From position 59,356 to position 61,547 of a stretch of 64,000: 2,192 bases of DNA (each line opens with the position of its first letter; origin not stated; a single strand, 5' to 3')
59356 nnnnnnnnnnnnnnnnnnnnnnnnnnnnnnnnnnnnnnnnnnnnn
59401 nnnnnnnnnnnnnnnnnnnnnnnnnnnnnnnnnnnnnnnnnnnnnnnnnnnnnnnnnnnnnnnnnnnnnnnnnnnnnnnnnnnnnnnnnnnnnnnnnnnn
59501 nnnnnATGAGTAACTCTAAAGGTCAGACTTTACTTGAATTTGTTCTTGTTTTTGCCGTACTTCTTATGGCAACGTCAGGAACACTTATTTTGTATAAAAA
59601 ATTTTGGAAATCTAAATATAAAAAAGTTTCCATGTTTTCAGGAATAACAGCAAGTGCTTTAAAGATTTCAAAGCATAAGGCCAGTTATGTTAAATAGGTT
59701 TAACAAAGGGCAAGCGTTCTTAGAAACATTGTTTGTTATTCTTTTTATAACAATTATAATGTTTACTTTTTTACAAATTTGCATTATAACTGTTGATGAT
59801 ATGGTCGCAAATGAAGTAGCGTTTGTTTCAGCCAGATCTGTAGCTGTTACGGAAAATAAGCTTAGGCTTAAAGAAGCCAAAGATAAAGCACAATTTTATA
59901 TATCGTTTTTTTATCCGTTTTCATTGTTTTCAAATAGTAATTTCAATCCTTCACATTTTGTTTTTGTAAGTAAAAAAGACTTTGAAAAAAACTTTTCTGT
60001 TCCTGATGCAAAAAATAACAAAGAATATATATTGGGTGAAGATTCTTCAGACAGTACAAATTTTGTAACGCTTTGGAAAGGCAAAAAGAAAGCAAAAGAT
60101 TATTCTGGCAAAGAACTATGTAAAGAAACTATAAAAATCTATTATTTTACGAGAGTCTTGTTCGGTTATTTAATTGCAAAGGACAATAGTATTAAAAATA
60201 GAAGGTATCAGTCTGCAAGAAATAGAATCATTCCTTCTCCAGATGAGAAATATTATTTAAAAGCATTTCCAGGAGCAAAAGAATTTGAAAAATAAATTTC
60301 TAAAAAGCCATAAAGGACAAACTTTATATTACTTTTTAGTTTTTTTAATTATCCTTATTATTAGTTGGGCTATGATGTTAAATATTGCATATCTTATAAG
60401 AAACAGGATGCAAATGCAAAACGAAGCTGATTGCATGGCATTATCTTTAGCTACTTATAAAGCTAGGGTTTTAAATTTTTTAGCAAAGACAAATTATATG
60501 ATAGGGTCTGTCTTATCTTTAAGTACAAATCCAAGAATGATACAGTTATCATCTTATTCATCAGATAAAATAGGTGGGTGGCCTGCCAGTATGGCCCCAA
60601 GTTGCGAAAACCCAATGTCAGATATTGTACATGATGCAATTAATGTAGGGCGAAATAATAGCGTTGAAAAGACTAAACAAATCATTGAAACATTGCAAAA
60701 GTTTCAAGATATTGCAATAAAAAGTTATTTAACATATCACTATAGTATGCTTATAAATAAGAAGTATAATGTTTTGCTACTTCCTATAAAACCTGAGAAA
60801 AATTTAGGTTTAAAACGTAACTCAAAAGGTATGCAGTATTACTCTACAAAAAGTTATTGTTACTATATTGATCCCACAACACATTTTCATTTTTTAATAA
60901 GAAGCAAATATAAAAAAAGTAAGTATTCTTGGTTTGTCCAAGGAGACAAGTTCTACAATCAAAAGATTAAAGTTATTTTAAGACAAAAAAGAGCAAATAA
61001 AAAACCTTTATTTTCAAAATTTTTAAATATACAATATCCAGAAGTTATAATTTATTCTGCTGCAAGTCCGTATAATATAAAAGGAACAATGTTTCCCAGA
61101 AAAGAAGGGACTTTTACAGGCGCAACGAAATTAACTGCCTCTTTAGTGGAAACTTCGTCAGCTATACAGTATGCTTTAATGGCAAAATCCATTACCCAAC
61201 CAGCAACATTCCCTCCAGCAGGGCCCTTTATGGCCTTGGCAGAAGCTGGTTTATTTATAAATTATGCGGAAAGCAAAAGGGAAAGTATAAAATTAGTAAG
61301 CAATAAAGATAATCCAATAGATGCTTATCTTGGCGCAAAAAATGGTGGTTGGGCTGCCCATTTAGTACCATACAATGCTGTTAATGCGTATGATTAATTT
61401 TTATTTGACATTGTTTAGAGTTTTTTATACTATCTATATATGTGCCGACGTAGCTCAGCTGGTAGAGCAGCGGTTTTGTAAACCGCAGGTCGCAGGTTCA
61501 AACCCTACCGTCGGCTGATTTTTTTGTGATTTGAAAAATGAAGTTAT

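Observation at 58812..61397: Orphan mini-secretin operon coupled to three KGQxxLE (class III signal / TadE-G-like) proteins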

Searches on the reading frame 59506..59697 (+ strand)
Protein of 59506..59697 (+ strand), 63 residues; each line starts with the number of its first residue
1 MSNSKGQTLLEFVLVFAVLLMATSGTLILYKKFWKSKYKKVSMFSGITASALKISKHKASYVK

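Call 3: search_protein_families(library=pfam, proteins=[window:59506-59697:+], max_evalue=1)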
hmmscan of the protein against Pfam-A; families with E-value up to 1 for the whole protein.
window:59506-59697:+ (63 aa): 5 families
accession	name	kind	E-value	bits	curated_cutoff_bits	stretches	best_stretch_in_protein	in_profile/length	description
PF07963.17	N_methyl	-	0.00063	19.7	21.2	1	1-26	1-26/27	Prokaryotic N-terminal methylation motif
PF04021.17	Class_IIIsignal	-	0.018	15.4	23.7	1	4-24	1-21/27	Class III signal peptide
PF16980.11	CitMHS_2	-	0.031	13.4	25.7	1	10-51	6-47/448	Putative citrate transport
PF02402.22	Lysis_col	-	0.15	12.4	27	0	5-23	3-21/49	Lysis protein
PF07811.17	TadE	-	0.22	12.1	22.9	1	6-23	1-18/43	TadE-like protein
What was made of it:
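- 59506..59697 (+): p63: Flp-sized prepilin-like protein (KG|QTLLEF). Mature form is about 57 aa and very basic (10 K/R against 1 D/E). Probably a minor or second pilin. N_methyl 19.7 bits (cutoff 21.2) and TadE E=0.22 (call 3).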

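Call 4: search_protein_families(library=ncbifam, proteins=[window:59506-59697:+], max_evalue=1)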
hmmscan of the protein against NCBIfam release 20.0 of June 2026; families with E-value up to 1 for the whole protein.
window:59506-59697:+ (63 aa): 2 families
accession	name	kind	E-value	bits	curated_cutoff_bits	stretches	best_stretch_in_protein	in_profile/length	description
NF040982.1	ComGD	equivalog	0.024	15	70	1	5-52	2-48/139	competence type IV pilus minor pilin ComGD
NF041013.1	T4P_ComGE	equivalog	0.15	12.2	49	1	3-30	2-29/83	competence type IV pilus minor pilin ComGE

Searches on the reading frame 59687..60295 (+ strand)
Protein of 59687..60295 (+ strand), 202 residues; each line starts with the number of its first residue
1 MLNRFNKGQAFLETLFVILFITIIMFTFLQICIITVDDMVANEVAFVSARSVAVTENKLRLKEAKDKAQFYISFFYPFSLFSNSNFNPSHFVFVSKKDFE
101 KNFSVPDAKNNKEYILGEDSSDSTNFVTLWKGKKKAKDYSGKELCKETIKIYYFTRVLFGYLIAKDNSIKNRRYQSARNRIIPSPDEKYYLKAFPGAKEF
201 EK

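Call 3: search_protein_families(library=pfam, proteins=[window:59687-60295:+], max_evalue=1)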
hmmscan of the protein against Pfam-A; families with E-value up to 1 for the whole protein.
window:59687-60295:+ (202 aa): 0 families
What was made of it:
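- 59687..60295 (+): p202: diverged TadE/TadF-type pseudopilin (KG|QAFLET followed by a hydrophobic helix). The window protein itself has no Pfam hit (call 3).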

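Call 4: search_protein_families(library=ncbifam, proteins=[window:59687-60295:+], max_evalue=1)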
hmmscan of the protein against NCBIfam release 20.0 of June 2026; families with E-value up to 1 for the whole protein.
window:59687-60295:+ (202 aa): 1 family
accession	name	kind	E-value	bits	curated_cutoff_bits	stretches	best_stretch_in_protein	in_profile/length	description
NF006211.0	PRK08338.1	equivalog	0.013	15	239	1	155-197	122-164/170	2-oxoacid:ferredoxin oxidoreductase subunit gamma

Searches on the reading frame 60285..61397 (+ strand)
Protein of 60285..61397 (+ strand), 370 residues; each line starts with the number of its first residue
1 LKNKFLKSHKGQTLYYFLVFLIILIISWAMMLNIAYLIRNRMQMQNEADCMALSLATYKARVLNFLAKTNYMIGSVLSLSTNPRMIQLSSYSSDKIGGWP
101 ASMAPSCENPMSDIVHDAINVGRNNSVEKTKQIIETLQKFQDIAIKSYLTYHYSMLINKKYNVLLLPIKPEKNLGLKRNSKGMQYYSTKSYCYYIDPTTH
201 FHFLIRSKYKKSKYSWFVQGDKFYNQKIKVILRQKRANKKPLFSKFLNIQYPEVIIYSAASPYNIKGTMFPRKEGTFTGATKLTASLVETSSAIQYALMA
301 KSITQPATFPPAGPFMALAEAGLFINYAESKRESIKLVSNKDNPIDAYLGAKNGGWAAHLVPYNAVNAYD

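Call 3: search_protein_families(library=pfam, proteins=[window:60285-61397:+], max_evalue=1)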
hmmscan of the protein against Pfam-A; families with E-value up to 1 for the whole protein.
window:60285-61397:+ (370 aa): 0 families

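Call 4: search_protein_families(library=ncbifam, proteins=[window:60285-61397:+], max_evalue=1)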
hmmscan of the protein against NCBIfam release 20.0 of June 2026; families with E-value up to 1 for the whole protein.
window:60285-61397:+ (370 aa): 1 family
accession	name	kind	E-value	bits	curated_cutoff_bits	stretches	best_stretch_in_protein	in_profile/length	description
TIGR03816.1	tadE_like_DECH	hypoth_equivalog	0.16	12.2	50.95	1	18-57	10-49/109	Rv3654c family TadE-like protein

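Call 31: find_homologous_proteins(query=window:60285-61394:+)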
Query window:60285-61394:+ (370 aa): 72 proteins with E <= 0.001 among 1445 candidates.
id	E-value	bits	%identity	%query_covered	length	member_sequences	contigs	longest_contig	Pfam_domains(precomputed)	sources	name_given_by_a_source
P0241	2.2e-241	818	99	100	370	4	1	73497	-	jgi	jgi:hypothetical protein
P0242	2.1e-204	696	83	99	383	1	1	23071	-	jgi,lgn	jgi:hypothetical protein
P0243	1.1e-193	661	77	99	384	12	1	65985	-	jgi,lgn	jgi:hypothetical protein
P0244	3.3e-192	656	76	100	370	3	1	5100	-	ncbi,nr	ncbi:MAG: hypothetical protein LBF23_02930 [Endomicrobium sp.]|nr:hypothetical protein [Endomicrobiu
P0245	4.9e-190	649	74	100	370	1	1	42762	-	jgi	jgi:hypothetical protein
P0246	1.8e-182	624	81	91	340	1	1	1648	-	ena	-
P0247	3.6e-167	574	75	87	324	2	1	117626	-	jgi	jgi:hypothetical protein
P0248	1.8e-151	522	63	99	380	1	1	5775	-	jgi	jgi:hypothetical protein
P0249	1.4e-150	519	65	96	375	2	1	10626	-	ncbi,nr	ncbi:MAG: hypothetical protein LBT18_05330 [Endomicrobium sp.]|nr:hypothetical protein [Endomicrobiu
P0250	4.4e-146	504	63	97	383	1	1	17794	-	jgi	jgi:hypothetical protein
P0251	4.4e-146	504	63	97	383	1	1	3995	-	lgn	-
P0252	1.2e-145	503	63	97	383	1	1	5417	-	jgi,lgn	jgi:hypothetical protein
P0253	1.4e-145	503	63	97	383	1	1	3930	-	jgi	jgi:hypothetical protein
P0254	1.5e-145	503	63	97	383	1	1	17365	-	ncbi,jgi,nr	ncbi:MAG: hypothetical protein LBI93_03525 [Endomicrobium sp.]|jgi:hypothetical protein|nr:hypotheti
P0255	4.5e-145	501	62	97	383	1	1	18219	-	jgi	jgi:hypothetical protein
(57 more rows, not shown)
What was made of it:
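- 60285..61397 (+): p370: TadG-like protein. It has an N-terminal membrane helix and long stalk (residues ~10-78) and a lineage-specific globular domain. Two members are named 'Tad domain-containing protein' by NCBI (call 31).
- On TadG-like (PF13400 'Tad'): NCBI names two members 'Tad domain-containing' (call 31).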

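Call 35: search_protein_families(library=pfam, alignment_id=A1, max_evalue=0.01)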
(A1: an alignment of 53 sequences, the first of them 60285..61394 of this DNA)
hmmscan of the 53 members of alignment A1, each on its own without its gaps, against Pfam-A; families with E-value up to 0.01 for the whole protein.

A. member 1, window:60285-61394:+ (370 aa): 0 families

B. families by the number of members that match (of 53 scanned): 1 family
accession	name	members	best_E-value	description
PF13400.11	Tad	4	0.00043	Putative Flp pilus-assembly TadE/G-like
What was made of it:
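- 60285..61397 (+): PF13400 is the only Pfam family hit in the family, in 4 of 53 members (call 35).
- On TadG-like (PF13400 'Tad'): Four of 53 family members hit PF13400, best E=4e-4 (call 35).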

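Call 40: predict_structure(alignment_id=A1)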
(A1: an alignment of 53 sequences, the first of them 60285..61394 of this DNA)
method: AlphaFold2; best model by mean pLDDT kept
length: 370 residues; sequences in the alignment: 53
mean_pLDDT: 87.8   pTM: 0.84
mean pLDDT of the five models: 87.8, 87.7, 87.4, 86.5, 83.5
residues with pLDDT >= 90: 202; 70-90: 139; 50-70: 22; < 50: 7
segments of 3 or more residues with pLDDT < 50: 1-4, 368-370
pLDDT, mean of each block of 10 residues (from residue 1): 51 87 91 89 95 98 98 96 88 93 81 87 91 97 97 93 91 91 95 83 91 96 92 81 77 89 96 95 92 87 69 70 83 84 96 96 64
secondary structure, 60 per line:
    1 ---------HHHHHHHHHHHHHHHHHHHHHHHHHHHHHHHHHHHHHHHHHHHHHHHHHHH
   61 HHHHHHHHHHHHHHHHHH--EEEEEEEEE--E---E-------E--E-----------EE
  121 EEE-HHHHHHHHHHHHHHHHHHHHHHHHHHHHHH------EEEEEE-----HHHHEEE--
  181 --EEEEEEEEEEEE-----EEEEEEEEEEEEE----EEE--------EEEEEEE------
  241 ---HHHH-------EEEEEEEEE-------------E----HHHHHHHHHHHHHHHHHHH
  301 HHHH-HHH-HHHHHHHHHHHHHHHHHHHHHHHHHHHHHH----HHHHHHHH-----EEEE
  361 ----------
elements in order: H10-78 E81-89 E119-123 H125-154 E161-166 H172-175 E176-178 E183-194 E200-212 E217-219 E228-234 H244-247 E255-263 H282-304 H310-339 H344-351 E357-360
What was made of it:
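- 60285..61397 (+): AF2 pLDDT 87.8, pTM 0.84 (call 40).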

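Call 43: search_protein_representatives(protein=window:60285-61394:+)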
Query: 370 residues. Proteins with E-value up to 0.001 (for the whole library): 145; up to 1e-10: 65; up to 1e-30: 23. The best 145 are listed.
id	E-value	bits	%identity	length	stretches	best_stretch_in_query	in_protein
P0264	6.3e-138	475.9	63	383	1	3-364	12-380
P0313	2.9e-84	299.5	47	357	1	23-366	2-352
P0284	1.7e-63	231.1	46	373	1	31-365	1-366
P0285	2.5e-61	224.0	44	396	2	6-191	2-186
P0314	2.3e-60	220.9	64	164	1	205-364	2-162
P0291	1.9e-58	214.6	41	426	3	6-179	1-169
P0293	1.8e-56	208.1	45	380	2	23-190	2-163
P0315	5.5e-56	206.5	45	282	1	100-365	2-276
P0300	1.2e-53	198.8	44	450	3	6-190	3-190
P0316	1.2e-52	195.5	38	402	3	166-362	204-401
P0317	2.7e-51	191.1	43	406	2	165-364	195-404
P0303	7.7e-51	189.6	41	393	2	23-188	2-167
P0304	5.5e-49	183.5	44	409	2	3-191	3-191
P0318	1.2e-48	182.3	42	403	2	170-364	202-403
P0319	2.5e-48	181.3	63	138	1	6-139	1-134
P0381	6.3e-06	41.9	39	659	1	8-78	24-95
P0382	7.2e-06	41.7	42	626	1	9-74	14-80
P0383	7.6e-06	41.6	40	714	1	5-74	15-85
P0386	8.8e-06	41.4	42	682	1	1-79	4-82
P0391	1.6e-05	40.5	38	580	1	6-79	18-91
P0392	1.7e-05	40.5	41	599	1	3-80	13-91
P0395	1.9e-05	40.3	40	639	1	8-79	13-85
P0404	9.8e-05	38.0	34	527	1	10-98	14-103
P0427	4.4e-04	35.8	32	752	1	1-81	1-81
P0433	5.6e-04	35.5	30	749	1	4-94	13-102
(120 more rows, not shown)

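Call 44: search_protein_families(library=pfam, proteins=[P0381, P0382, P0383, P0386, P0391, P0392, P0395, P0404, P0427, P0433], max_evalue=0.001)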
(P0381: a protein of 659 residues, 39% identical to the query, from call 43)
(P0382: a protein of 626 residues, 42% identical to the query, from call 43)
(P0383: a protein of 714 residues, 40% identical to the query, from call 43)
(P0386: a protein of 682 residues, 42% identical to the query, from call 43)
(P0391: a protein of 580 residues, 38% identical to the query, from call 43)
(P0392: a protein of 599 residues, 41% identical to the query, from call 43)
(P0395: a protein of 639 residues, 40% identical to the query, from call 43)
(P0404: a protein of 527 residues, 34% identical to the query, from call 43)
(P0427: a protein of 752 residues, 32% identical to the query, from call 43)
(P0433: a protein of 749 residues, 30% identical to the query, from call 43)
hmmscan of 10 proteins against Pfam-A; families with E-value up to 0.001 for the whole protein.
P0381 (659 aa): 2 families
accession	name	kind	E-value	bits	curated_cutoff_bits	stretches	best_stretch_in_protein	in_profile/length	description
PF13400.11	Tad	-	1.7e-08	35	22.3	1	27-70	1-43/47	Putative Flp pilus-assembly TadE/G-like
PF05478.16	Prominin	-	0.00031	19.4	34.3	0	8-61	121-174/799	Prominin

P0382 (626 aa): 1 family
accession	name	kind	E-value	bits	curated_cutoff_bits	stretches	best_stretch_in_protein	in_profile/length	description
PF13400.11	Tad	-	2.1e-09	38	22.3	1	16-61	1-45/47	Putative Flp pilus-assembly TadE/G-like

P0383 (714 aa): 1 family
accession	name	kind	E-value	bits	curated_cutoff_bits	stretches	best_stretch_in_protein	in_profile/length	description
PF13400.11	Tad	-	2.2e-10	41.1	22.3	1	21-66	1-45/47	Putative Flp pilus-assembly TadE/G-like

P0386 (682 aa): 1 family
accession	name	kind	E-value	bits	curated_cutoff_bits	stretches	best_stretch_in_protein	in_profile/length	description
PF13400.11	Tad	-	3.2e-08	34.2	22.3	1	14-60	1-46/47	Putative Flp pilus-assembly TadE/G-like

P0391 (580 aa): 1 family
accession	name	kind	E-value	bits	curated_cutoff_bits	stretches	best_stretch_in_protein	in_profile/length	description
PF13400.11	Tad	-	1.7e-07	31.9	22.3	1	23-68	1-45/47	Putative Flp pilus-assembly TadE/G-like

P0392 (599 aa): 1 family
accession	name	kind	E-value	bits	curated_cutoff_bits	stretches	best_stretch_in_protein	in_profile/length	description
PF13400.11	Tad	-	5.4e-06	27.1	22.3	1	21-63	1-42/47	Putative Flp pilus-assembly TadE/G-like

P0395 (639 aa): 1 family
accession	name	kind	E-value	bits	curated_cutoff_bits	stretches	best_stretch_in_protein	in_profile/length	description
PF13400.11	Tad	-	2.7e-09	37.6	22.3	1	16-61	1-45/47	Putative Flp pilus-assembly TadE/G-like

P0404 (527 aa): 1 family
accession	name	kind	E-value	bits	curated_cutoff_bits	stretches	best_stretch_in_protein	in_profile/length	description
PF13400.11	Tad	-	0.00047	20.9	22.3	1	15-54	1-39/47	Putative Flp pilus-assembly TadE/G-like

P0427 (752 aa): 1 family
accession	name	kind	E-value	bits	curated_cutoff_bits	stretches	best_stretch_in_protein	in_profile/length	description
PF13400.11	Tad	-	4e-08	33.9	22.3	1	11-57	1-46/47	Putative Flp pilus-assembly TadE/G-like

P0433 (749 aa): 1 family
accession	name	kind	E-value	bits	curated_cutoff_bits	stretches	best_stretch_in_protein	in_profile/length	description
PF13400.11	Tad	-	1.3e-07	32.3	22.3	1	20-66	1-46/47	Putative Flp pilus-assembly TadE/G-like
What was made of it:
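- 60297..60524 (+): TadG-type (PF13400-like) N-terminal module of p370 (aa ~5-80): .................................. Ten of ten such hits carry PF13400 at the aligned place, nine of them above Pfam's cutoff (call 44).
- On TadG-like (PF13400 'Tad'): phmmer links residues 5-80 to ten of ten PF13400-bearing proteins, nine above cutoff (calls 43, 44).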

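Call 45: fold_search(model_id=the predicted structure, library=pdb)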
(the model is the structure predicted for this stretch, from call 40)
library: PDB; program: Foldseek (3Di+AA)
matches with E <= 10: 60; with E <= 0.001: 0
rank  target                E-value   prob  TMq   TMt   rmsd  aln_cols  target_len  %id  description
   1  2wlj_B                9.6e-01  0.04  0.09  0.12  28.7       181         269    8  Potassium channel from Magnetospirillum magnetotacticum (released 2010-06-09)
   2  2x6b                  1.0e+00  0.03  0.09  0.11  29.9       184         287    7  Potassium Channel from Magnetospirillum Magnetotacticum (released 2010-06-23)
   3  5jpw_MODEL_1_A        1.2e+00  0.01  0.05  0.11  21.6       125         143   10  Molecular basis for protein recognition specificity of the DYNLT1/Tctex1 canonical binding groove. Characteriz (released 2016-08-17)
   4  4c9z_B                2.0e+00  0.01  0.07  0.11  25.9       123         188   10  Crystal structure of Siah1 at 1.95 A resolution (released 2013-10-16)
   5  5a8c                  2.0e+00  0.01  0.06  0.07  26.1       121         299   13  The ultra high resolution structure of a novel alpha-L-arabinofuranosidase (CtGH43) from Clostridium thermocellum ATCC 2 (released 2016-07-27)
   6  4m5t_E                3.6e+00  0.02  0.07  0.22  19.7        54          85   17  Disulfide trapped human alphaB crystallin core domain in complex with C-terminal peptide (released 2014-04-09)
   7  8tmd_H                3.6e+00  0.02  0.06  0.13   7.3        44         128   20  Cryo-EM structure of CorA in complex with conformation-specific synthetic antibody C18 and 100 uM MgCl2, State MG0.1-1 (released 2025-02-12)
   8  9atb_A                3.6e+00  0.01  0.08  0.07  35.1       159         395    9  cryo-EM of Cupriavidus gilardii flagellum (released 2024-11-13)
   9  5jv4_A                3.8e+00  0.02  0.08  0.17  26.8       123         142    6  Structure of F420 binding protein, MSMEG_6526, from Mycobacterium smegmatis with F420 bound (released 2017-08-09)
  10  8dek_B                3.8e+00  0.01  0.10  0.09  29.0       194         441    7  The structure of the glycopeptidase catalytic domain including the linker of Amuc_1438 (released 2022-08-31)
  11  8g19_H                4.0e+00  0.01  0.06  0.10  19.6        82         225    7  Crystal structure of monoreactive 4C05 human Fab (released 2023-10-18)
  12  2x6a                  4.0e+00  0.01  0.09  0.11  31.1       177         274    8  Potassium Channel from Magnetospirillum Magnetotacticum (released 2010-06-23)
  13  7joo_C                4.0e+00  0.01  0.07  0.18  25.3       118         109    7  Crystal structure of ICOS in complex with antibody STIM003 and anti-kappa VHH domain (released 2020-10-14)
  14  2y1z_B                4.5e+00  0.02  0.06  0.21  19.6        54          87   17  Human alphaB Crystallin ACD R120G (released 2011-03-02)
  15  8q01_A                4.5e+00  0.01  0.05  0.11  22.0       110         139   13  Neck of phage 812 after tail contraction (C6) (released 2024-08-07)
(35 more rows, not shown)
